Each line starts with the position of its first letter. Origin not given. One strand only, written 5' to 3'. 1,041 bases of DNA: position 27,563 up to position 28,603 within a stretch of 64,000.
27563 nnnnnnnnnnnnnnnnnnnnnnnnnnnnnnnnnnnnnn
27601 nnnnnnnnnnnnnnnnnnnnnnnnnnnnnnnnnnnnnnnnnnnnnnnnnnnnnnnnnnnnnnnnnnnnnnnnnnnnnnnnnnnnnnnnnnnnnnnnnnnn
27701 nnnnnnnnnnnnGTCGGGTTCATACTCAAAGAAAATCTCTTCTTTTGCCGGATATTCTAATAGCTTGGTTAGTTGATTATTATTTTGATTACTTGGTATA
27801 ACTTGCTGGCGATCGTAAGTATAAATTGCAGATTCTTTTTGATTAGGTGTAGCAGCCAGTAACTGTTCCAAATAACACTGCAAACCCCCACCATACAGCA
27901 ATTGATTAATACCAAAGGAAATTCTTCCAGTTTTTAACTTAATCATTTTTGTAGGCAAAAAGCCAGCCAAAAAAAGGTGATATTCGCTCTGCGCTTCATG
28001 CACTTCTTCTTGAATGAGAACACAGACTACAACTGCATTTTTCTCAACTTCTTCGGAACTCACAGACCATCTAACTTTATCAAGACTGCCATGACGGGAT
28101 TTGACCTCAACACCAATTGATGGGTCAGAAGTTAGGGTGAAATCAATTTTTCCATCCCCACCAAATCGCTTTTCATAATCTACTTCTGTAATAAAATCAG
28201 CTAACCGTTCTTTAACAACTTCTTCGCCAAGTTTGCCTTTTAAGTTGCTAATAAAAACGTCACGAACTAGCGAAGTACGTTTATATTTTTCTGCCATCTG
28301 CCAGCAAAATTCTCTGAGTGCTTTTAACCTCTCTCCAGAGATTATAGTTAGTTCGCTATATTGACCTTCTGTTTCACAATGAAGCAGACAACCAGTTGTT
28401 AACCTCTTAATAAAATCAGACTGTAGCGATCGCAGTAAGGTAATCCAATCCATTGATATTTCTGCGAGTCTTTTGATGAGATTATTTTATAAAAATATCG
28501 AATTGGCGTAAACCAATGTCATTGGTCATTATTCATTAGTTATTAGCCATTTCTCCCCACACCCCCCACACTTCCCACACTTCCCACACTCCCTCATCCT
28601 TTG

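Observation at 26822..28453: PD-(D/E)xK-like N-domain fused to a TPR array, with one in-frame degenerate TPR unit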

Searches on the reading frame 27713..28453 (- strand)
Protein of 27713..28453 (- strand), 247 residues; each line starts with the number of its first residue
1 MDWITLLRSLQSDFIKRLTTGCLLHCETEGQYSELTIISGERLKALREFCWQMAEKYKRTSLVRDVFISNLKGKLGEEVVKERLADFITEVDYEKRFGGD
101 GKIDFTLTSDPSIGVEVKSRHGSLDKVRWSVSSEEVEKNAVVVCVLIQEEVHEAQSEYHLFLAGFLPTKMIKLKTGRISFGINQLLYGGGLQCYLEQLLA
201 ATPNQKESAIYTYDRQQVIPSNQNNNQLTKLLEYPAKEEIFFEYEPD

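Call 6: search_protein_families(library=pfam, proteins=[window:27713-28453:-], max_evalue=10)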
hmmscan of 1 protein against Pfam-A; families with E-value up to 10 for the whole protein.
seq(247 aa): 1 family
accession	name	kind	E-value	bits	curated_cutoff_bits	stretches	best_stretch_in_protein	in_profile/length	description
PF11344.13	DUF3146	-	0.14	12.3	22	1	48-101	27-73/80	Protein of unknown function (DUF3146)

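Call 7: search_protein_families(library=padloc, proteins=[window:27713-28453:-], max_evalue=10)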
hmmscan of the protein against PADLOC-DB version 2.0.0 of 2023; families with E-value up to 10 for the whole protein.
seq(247 aa): 1 family
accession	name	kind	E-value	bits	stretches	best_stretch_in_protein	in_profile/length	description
PDLC04786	PDC-S01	-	0.018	11.8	1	53-126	319-393/439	-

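Call 8: search_solved_structures(query=window:27713-28453:-, max_evalue=10)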
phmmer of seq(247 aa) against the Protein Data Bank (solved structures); distinct sequences matched with E-value up to 10: 4.
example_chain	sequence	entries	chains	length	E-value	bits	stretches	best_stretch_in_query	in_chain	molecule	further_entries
2p9x_A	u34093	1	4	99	0.49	13.1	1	57-91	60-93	Hypothetical protein PH0832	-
1xr4_A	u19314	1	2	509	0.57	12.9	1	39-80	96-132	putative citrate lyase alpha chain/citrate-ACP transferase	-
8qhh_A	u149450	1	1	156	1.5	11.5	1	76-144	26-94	Bet v 1 related allergen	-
1vi1_A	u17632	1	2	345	1.6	11.4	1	61-156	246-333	Fatty acid/phospholipid synthesis protein plsX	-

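Call 9: find_homologous_proteins(query=window:27713-28453:-, max_evalue=0.001)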
Query seq(247 aa) (247 aa): 194 proteins with E <= 0.001 among 671 candidates; the best 120 are listed.
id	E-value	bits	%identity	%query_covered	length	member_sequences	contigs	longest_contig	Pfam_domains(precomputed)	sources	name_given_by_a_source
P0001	1.5e-134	465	91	92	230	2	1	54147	-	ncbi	-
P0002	1.5e-120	419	92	81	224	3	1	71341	-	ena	-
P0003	4.0e-114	398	89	81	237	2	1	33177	-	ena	-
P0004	4.0e-111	388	84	82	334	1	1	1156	PF25575.1,PF13414.13,PF13371.13,PF00515.35,PF13432.13,PF13181.13,PF07719.24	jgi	jgi:hypothetical protein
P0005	9.7e-111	387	76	96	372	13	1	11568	PF13431.13,PF13414.13,PF13371.13,PF00515.35,PF13424.13,PF13432.13,PF13181.13,PF07719.24,PF13174.13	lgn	-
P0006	1.5e-110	386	80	89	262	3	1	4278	-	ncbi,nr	ncbi:MAG: hypothetical protein NWQ28_06720, partial [Nodularia sp. (in: cyanobacteria)]|nr:hypotheti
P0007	2.3e-109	382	85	83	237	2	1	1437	-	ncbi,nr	ncbi:hypothetical protein PN460_08450, partial [Nodularia sphaerocarpa CS-585A2]|nr:hypothetical pro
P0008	7.9e-102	358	79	83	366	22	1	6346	PF13431.13,PF13414.13,PF13428.13,PF14559.13,PF25575.1,PF13371.13,PF00515.35,PF13424.13,PF13432.13,PF13181.13,PF07719.24,PF13174.13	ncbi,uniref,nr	ncbi:tetratricopeptide repeat protein [Sphaerospermopsis sp. FACHB-1094]|uniref:tetratricopeptide re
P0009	1.3e-101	357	73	91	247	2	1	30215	-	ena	-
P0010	1.7e-101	357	68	98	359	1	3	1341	PF13431.13,PF13414.13,PF13428.13,PF14559.13,PF25575.1,PF13371.13,PF00515.35,PF12895.14,PF13424.13,PF21033.5,PF13432.13,PF13181.13,PF07719.24,PF13174.13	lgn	-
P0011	2.0e-100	353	71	94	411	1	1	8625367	PF25575.1,PF13431.13,PF13414.13,PF13371.13,PF00515.35,PF13424.13,PF13181.13,PF07719.24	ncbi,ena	-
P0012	5.9e-100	352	80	80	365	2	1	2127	PF13431.13,PF13414.13,PF13371.13,PF00515.35,PF13424.13,PF13432.13,PF13181.13,PF07719.24,PF13174.13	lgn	-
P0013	1.5e-99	350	67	94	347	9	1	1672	PF25575.1,PF13431.13,PF13414.13,PF00515.35,PF13424.13,PF13432.13,PF13181.13,PF07719.24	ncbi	ncbi:MAG: tetratricopeptide repeat protein, partial [Cyanobacteria bacterium J06641_2]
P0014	5.7e-97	342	65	97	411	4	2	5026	PF13431.13,PF13414.13,PF13371.13,PF00515.35,PF13432.13,PF13428.13,PF13181.13,PF07719.24,PF13174.13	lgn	-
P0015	3.8e-96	339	78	80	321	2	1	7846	PF13414.13,PF13371.13,PF00515.35,PF13432.13,PF13181.13,PF07719.24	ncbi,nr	ncbi:MAG: tetratricopeptide repeat protein, partial [Sphaerospermopsis sp. SIO1G2]|nr:tetratricopept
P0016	2.8e-94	333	66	93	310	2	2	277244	-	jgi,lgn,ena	jgi:hypothetical protein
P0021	7.5e-91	322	67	85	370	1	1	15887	-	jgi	-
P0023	2.4e-89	317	72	82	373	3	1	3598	PF23007.2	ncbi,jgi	jgi:hypothetical protein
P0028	1.9e-87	311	70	79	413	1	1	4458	PF21196.4,PF23007.2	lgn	-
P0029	3.9e-87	310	64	86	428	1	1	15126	PF23007.2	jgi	jgi:hypothetical protein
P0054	4.6e-83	296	67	80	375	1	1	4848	PF19472.5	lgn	-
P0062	2.2e-82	294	55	100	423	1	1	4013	PF05419.18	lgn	-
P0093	1.0e-79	285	66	80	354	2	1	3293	PF25168.2,PF25174.2,PF24814.2,PF24105.2,PF24805.2,PF23381.2,PF25173.2,PF25175.2,PF24817.2,PF25391.2,PF24807.2,PF25047.1,PF00400.39,PF23414.2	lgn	-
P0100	4.2e-79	283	62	80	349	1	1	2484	PF13576.13,PF13599.14,PF00805.29,PF25296.2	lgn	-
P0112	5.1e-78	280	60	81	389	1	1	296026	PF13431.13,PF23914.2,PF13414.13,PF13428.13,PF13374.13,PF14559.13,PF25575.1,PF13371.13,PF00515.35,PF13424.13,PF21033.5,PF13432.13,PF13181.13,PF07719.24,PF13174.13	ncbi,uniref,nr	ncbi:tetratricopeptide repeat protein [Anabaena sphaerica FACHB-251]|uniref:Tetratricopeptide repeat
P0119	5.8e-77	276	61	85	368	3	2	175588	-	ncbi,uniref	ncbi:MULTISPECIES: hypothetical protein [Calothrix]|uniref:hypothetical protein n=1 Tax=Calothrix Ta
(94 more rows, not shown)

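Call 10: search_protein_families(library=pfam, proteins=[P0023, P0028, P0062, P0054, P0093, P0100, P0021, P0016, P0119, P0001], max_evalue=0.001)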
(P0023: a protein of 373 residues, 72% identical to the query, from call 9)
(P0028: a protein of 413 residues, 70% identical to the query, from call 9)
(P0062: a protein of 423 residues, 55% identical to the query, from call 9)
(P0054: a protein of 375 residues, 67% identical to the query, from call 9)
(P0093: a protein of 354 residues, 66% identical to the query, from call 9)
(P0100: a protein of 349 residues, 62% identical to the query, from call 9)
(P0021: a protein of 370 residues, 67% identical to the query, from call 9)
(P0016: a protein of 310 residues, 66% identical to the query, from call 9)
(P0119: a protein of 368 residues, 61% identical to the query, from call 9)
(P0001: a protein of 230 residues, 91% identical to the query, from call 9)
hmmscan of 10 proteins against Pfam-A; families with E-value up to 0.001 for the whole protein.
P0023 (373 aa): 1 family
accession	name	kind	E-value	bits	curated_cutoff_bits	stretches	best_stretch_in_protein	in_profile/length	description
PF23007.1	DnaA_N-like_STI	-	3.2e-11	43.6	27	1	291-362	7-84/86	STICHEL, DnaA_N-like alpha-beta domain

P0028 (413 aa): 2 families
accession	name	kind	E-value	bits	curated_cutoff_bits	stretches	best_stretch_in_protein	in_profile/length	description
PF23007.1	DnaA_N-like_STI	-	6.3e-14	52.3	27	1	250-324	4-82/86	STICHEL, DnaA_N-like alpha-beta domain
PF21196.3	PcrA_UvrD_tudor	-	4e-06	27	23.9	1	359-398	1-39/48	PcrA/UvrD tudor domain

P0062 (423 aa): 1 family
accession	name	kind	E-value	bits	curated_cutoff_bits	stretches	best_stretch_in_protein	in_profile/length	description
PF05419.17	GUN4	-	1.4e-22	80.7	29.2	1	330-413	6-86/141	GUN4-like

P0054 (375 aa): 1 family
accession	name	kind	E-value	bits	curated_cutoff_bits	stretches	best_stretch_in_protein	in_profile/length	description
PF19472.4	DUF6009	-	1.5e-24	86.9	28.6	1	2-129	2-122/127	Family of unknown function (DUF6009)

P0093 (354 aa): 15 families
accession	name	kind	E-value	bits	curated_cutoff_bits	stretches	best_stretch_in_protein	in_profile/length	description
PF00400.38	WD40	-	1.2e-14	54.4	27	1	220-258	1-39/39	WD domain, G-beta repeat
PF25174.1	Beta-prop_THOC3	-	8.5e-14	51.6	305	1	211-315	152-246/272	THOC3 beta-propeller domain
PF24814.1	WD40_Prp19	-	6.4e-12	45.5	320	1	221-345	124-237/281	Prp19 WD40 domain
PF25173.1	Beta-prop_WDR3_1st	-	3.4e-11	43.6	154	1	211-318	52-149/184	WDR3 first beta-propeller domain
PF25391.1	WD40_Gbeta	-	1.2e-08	34.8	150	1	224-297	178-246/340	G protein beta WD-40 repeat protein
PF24807.1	WD40_CDC20-Fz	-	1.8e-08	34.5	200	1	213-300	118-201/292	CDC20/Fizzy WD40 domain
PF24817.1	WD40_WDHD1_1st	-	2.5e-08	33.9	109.9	1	213-292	111-194/291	WDHD1 first WD40 domain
PF25175.1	Beta-prop_WDR5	-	6.2e-07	29.4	250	1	209-262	73-126/296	WDR5 beta-propeller domain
PF24105.1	Beta-prop_CAF1B_HIR1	-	2.3e-06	27.3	80.5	1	216-263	116-163/383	CAF1B/HIR1 beta-propeller domain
PF25047.1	Beta-prop_TEP1_2nd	-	3.1e-06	27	89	1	215-261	75-121/255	TEP-1 second beta-propeller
PF23414.1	Beta-prop_EML_2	-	1.1e-05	25.5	90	1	230-318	39-116/266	Echinoderm microtubule-associated protein second beta-propeller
PF24805.1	EIF3I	-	1.2e-05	25.1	200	1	223-315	45-131/324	EIF3I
PF25168.1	Beta-prop_WDR36-Utp21_2nd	-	1.9e-05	24.6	84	1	207-292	217-296/335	WDR36/Utp21 second beta-propeller domain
PF12894.13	ANAPC4_WD40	-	2.5e-05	24.9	22.9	0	210-269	19-77/91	Anaphase-promoting complex subunit 4 WD40 domain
PF25172.1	Beta-prop_WDR3_2nd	-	0.00039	20.2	140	0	215-262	65-112/293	WDR3 second beta-propeller domain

P0100 (349 aa): 4 families
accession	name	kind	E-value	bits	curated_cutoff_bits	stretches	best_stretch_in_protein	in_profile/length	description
PF00805.28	Pentapeptide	-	1.8e-36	123.7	20.2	4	65-104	1-40/40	Pentapeptide repeats (8 copies)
PF13599.13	Pentapeptide_4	-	4.2e-13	49.6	38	1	64-135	5-76/78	Pentapeptide repeat region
PF25296.1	Decapeptide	-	1.7e-07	31.5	45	2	43-106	8-71/74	Decapeptide repeat region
PF13576.12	Pentapeptide_3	-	3e-06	27.8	27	0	63-105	2-47/48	Pentapeptide repeats (9 copies)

P0021 (370 aa): 2 families
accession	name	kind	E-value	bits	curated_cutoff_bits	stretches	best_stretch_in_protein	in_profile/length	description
PF25570.1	TPR_DENND3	-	5.3e-05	23.6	27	1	178-262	18-101/115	DENND3-like, TPR repeats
PF00515.34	TPR_1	-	0.00089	19.4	27.8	0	207-235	1-29/34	Tetratricopeptide repeat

P0016 (310 aa): 1 family
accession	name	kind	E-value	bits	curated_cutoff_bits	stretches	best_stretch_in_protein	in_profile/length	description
PF21196.3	PcrA_UvrD_tudor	-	0.0002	21.6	23.9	1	261-293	1-33/48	PcrA/UvrD tudor domain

P0119 (368 aa): 0 families

P0001 (230 aa): 0 families

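Call 21: find_encoding_contigs(protein=P0001, flank=8000, max_places=3)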
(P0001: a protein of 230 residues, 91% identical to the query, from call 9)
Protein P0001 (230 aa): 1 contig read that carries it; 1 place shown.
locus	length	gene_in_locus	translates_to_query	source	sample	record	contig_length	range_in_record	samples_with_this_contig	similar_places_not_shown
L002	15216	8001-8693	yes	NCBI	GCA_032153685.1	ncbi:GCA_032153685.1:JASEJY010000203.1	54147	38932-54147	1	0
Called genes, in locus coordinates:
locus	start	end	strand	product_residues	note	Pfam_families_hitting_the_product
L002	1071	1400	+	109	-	-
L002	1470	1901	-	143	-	PF01757:Acyl_transf_3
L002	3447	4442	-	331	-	PF04960:Glutaminase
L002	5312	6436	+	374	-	PF03330:DPBB_1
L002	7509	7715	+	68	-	-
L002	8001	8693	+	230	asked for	-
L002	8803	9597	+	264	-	-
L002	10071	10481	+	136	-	-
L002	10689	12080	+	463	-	PF00270:DEAD, PF04851:ResIII (weak), PF00271:Helicase_C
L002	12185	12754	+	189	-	-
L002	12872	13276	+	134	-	PF05685:Uma2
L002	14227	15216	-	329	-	?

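Call 24: predict_structure(alignment_id=A1)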
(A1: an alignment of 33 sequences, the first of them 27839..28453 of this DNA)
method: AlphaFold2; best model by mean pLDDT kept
length: 205 residues; sequences in the alignment: 33
mean_pLDDT: 86.8   pTM: 0.85
mean pLDDT of the five models: 86.8, 86.2, 85.9, 78.1, 73.4
residues with pLDDT >= 90: 125; 70-90: 58; 50-70: 17; < 50: 5
segments of 3 or more residues with pLDDT < 50: 203-205
pLDDT, mean of each block of 10 residues (from residue 1): 88 92 64 82 93 86 89 93 89 61 89 94 91 93 94 90 95 86 95 90 52
secondary structure, 60 per line:
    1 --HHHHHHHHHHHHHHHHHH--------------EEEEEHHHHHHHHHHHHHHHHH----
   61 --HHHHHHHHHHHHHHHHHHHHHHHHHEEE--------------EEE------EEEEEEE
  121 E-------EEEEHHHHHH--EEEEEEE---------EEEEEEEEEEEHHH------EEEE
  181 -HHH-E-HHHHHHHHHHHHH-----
elements in order: H3-20 E35-39 H40-56 H63-87 E88-90 E105-107 E114-121 E129-132 H133-138 E141-147 E157-167 E177-180 H188-200

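Call 26: search_protein_representatives(alignment_id=A1)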
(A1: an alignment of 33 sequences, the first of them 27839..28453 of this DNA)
Query: 33 sequences, 316 profile positions. Proteins with E-value up to 0.001 (for the whole library): 230; up to 1e-10: 200; up to 1e-30: 135. The best 150 are listed.
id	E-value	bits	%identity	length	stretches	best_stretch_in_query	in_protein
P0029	7.1e-137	472.3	-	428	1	17-312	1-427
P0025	1.5e-132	458.0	-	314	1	11-285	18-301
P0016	6.1e-128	442.9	-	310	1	17-312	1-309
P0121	7.2e-127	439.4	-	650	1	17-246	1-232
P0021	1.2e-125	435.4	-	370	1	17-225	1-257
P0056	4.5e-125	433.5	-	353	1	11-284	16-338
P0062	2.5e-124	431.0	-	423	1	17-243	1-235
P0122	1.1e-123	429.0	-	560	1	17-259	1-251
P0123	4.1e-120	417.2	-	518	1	14-259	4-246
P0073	1.1e-119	415.8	-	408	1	17-242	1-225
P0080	1.2e-119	415.6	-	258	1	7-225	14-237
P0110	2.9e-119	414.4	-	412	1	5-217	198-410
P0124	7.9e-117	406.4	-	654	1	17-225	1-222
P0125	7.3e-116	403.2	-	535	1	17-254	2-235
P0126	1.9e-112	392.0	-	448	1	17-251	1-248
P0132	3.2e-106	371.5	-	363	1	17-225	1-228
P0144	1.9e-91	323.0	-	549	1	15-285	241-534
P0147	6.6e-89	314.7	-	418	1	17-225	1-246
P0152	2.4e-86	306.3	-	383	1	17-233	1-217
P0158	5.9e-82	291.8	-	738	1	14-245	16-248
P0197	1.1e-56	208.8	-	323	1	17-307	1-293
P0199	1.4e-56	208.4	-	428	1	22-284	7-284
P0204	2.5e-53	197.8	-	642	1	19-220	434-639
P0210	1.1e-49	185.9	-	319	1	21-283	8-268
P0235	5.1e-35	137.6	-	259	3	131-213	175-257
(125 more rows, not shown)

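Call 33: find_related_loci(query=A1, collection=genome_contigs, flank=6000)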
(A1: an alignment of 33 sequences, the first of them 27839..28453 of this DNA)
Query A1 (205 aa) in genome_contigs; peptide patterns used: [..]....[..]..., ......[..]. (x = any residue, [..] = any of these).
476 stretches matched a pattern; 380 encode a relative of the query (tblastn E <= 1e-3); the best 80 are kept; 80 distinct loci.
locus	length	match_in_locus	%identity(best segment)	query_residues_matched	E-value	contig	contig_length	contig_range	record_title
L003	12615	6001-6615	93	1-205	5e-131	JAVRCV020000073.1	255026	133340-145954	MAG: Aulosira sp. ZfuVER01 Aulosira_sp_ZfuVER01_73, whole genome shotgun sequence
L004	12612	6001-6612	94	1-204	2e-130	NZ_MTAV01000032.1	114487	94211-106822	Nostoc sp. T09 NODE_50_length_114427_cov_106.299835, whole genome shotgun sequence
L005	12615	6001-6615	92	1-205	4e-130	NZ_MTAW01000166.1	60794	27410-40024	Nostoc sp. 106C 67_60794_29.0686_169_60794_0.415929203539823, whole genome shotgun sequence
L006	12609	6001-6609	92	1-203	2e-128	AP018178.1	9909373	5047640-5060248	Calothrix sp. NIES-2100 DNA, nearly complete genome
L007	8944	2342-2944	92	1-201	3e-127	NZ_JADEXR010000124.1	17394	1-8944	Aff. Roholtiella sp. LEGE 12411 NODE_172_length_17394_cov_26.804888, whole genome shotgun sequence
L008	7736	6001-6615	90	1-205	3e-127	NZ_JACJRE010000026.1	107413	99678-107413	Tolypothrix sp. FACHB-123 contig26, whole genome shotgun sequence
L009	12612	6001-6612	91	1-204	6e-126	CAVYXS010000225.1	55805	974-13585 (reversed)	MAG: uncultured cyanobacterium isolate MFD03044.bin.2.81 genome assembly, contig: contig_79945, whole genome shotgun seq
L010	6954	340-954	90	1-205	1e-125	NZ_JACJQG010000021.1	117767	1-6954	Calothrix anomala FACHB-343 contig21, whole genome shotgun sequence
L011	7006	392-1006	86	1-205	8e-126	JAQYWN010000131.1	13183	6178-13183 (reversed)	MAG: Rhizonema sp. NSF051 rhizonema_NODE_136_length_13183_cov_37.4425, whole genome shotgun sequence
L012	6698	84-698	86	1-205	2e-125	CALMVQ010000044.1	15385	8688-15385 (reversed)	MAG TPA_asm: uncultured Scytonema sp. isolate SRR13685156_bin.26_CONCOCT_v1.1_MAG genome assembly, contig: NODE_817_leng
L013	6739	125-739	86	1-205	1e-125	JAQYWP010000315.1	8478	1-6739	MAG: Rhizonema sp. PD38 Dictyo3468_NODE_367_length_8478_cov_8.55147, whole genome shotgun sequence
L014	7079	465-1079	86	1-205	2e-126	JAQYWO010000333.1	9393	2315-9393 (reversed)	MAG: Rhizonema sp. PD37 Dictyo3444_NODE_347_length_9393_cov_17.7295, whole genome shotgun sequence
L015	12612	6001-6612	89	1-204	3e-125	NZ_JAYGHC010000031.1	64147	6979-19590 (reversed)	Cronbergia sp. UHCC 0137 00031__length=64147, whole genome shotgun sequence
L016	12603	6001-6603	91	1-201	5e-125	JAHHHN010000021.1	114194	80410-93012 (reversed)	MAG: Mojavia pulchra JT2-VF2 scaffold_176_c1, whole genome shotgun sequence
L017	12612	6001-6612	88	1-204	4e-125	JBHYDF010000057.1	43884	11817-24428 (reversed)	MAG: Nostocaceae cyanobacterium isolate CCAP1427_2_bin-003C CCAP1427_2_bin-003C_c57, whole genome shotgun sequence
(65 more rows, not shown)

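Call 37: fold_search(model_id=the predicted structure, library=pdb)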
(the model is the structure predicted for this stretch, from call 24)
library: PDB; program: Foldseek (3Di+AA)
matches with E <= 10: 355; with E <= 0.001: 0
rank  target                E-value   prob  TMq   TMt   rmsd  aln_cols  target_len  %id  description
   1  1b96_A                5.6e-03  0.23  0.21  0.19  16.1       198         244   14  ANALYSIS OF A MUTATIONAL HOT-SPOT IN THE ECORV RESTRICTION ENDONUCLEASE: A CATALYTIC ROLE FOR A MAIN CHAIN CARBONYL GR (released 1999-02-26)
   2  1tw8_D                4.9e-02  0.21  0.29  0.24  15.3       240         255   10  HincII bound to Ca2+ and cognate DNA GTCGAC (released 2004-08-10)
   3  8q5n_B                5.2e-02  0.54  0.30  0.39  13.0       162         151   10  Apo form of restriction endonuclease NhoI. (released 2024-07-17)
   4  2gij_A                5.6e-02  0.18  0.29  0.25  16.7       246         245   10  Q138F HincII bound to cognate DNA GTTAAC and Ca2+ (released 2006-07-18)
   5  2aud                  6.4e-02  0.18  0.28  0.24  15.7       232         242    9  Unliganded HincII (released 2005-10-04)
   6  4tkd_A                6.8e-02  0.57  0.30  0.44   6.4       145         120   11  Sulfolobus solfataricus HJC mutants (released 2015-08-12)
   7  2gig_A                7.3e-02  0.14  0.26  0.22  16.1       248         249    8  Alteration of sequence specificity of the type II restriction endonuclease HINCII through an indirect readout mechanis (released 2006-07-18)
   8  8q5o_B                8.3e-02  0.47  0.29  0.38  12.3       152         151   12  N-terminal domain of restriction endonuclease Eco15I with tetra-methylated target DNA. (released 2024-07-17)
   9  1xhv_A                1.0e-01  0.16  0.30  0.26  14.8       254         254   10  HincII bound to cleaved cognate DNA GTCGAC and Mn2+ (released 2004-09-28)
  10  3e44_A                1.1e-01  0.13  0.26  0.23  16.1       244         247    9  Q138F HincII bound to cleaved DNA (GTT | AAC) and Mn2+ (released 2008-08-26)
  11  1xhv_C                1.5e-01  0.11  0.27  0.23  16.9       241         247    8  HincII bound to cleaved cognate DNA GTCGAC and Mn2+ (released 2004-09-28)
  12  8rpx_C                1.6e-01  0.47  0.28  0.35   8.3       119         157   14  NhoI restriction endonuclease in complex with quadruply methylated DNA target (released 2024-07-17)
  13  1tx3_B                1.6e-01  0.12  0.28  0.24  16.3       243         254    9  HINCII BOUND TO COGNATE DNA (released 2005-02-15)
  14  1tx3_C                1.7e-01  0.10  0.27  0.23  16.6       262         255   10  HINCII BOUND TO COGNATE DNA (released 2005-02-15)
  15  7yh3_C                1.7e-01  0.04  0.11  0.12  17.6       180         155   10  TRAPPC3 from Thorarchaeota SMTZ1-45 (released 2023-07-19)
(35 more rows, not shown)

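Call 44: search_protein_families(library=pfam, alignment_id=A2, max_evalue=0.0001)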
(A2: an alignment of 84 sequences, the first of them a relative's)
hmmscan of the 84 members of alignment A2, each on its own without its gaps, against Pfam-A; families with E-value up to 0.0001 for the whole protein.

A. member 1, P0121 (650 aa): 2 families
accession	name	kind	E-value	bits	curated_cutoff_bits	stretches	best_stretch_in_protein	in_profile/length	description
PF01368.27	DHH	-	2.9e-15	57.1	28.1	1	276-426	1-125/125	DHH family, N-terminal domain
PF02272.25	DHHA1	-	1.6e-07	32.2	25.9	1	551-644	3-98/102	DHHA1 domain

B. families by the number of members that match (of 84 scanned): 92 families (the first 25 are shown)
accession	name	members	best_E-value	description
PF00400.38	WD40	19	2e-97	WD domain, G-beta repeat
PF25173.1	Beta-prop_WDR3_1st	19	3.9e-86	WDR3 first beta-propeller domain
PF25174.1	Beta-prop_THOC3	19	1.7e-84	THOC3 beta-propeller domain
PF23414.1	Beta-prop_EML_2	19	2.9e-78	Echinoderm microtubule-associated protein second beta-propeller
PF24814.1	WD40_Prp19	19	1.9e-66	Prp19 WD40 domain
PF24817.1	WD40_WDHD1_1st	19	1.9e-65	WDHD1 first WD40 domain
PF24807.1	WD40_CDC20-Fz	19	7.4e-58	CDC20/Fizzy WD40 domain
PF25175.1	Beta-prop_WDR5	18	8.1e-65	WDR5 beta-propeller domain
PF25391.1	WD40_Gbeta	18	2.4e-56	G protein beta WD-40 repeat protein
PF25047.1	Beta-prop_TEP1_2nd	18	3e-52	TEP-1 second beta-propeller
PF24105.1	Beta-prop_CAF1B_HIR1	18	1.9e-49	CAF1B/HIR1 beta-propeller domain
PF25168.1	Beta-prop_WDR36-Utp21_2nd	18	7.5e-46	WDR36/Utp21 second beta-propeller domain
PF24805.1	EIF3I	18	8e-45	EIF3I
PF12894.13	ANAPC4_WD40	18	1e-33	Anaphase-promoting complex subunit 4 WD40 domain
PF23409.1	Beta-prop_EML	18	1.3e-27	Echinoderm microtubule-associated protein first beta-propeller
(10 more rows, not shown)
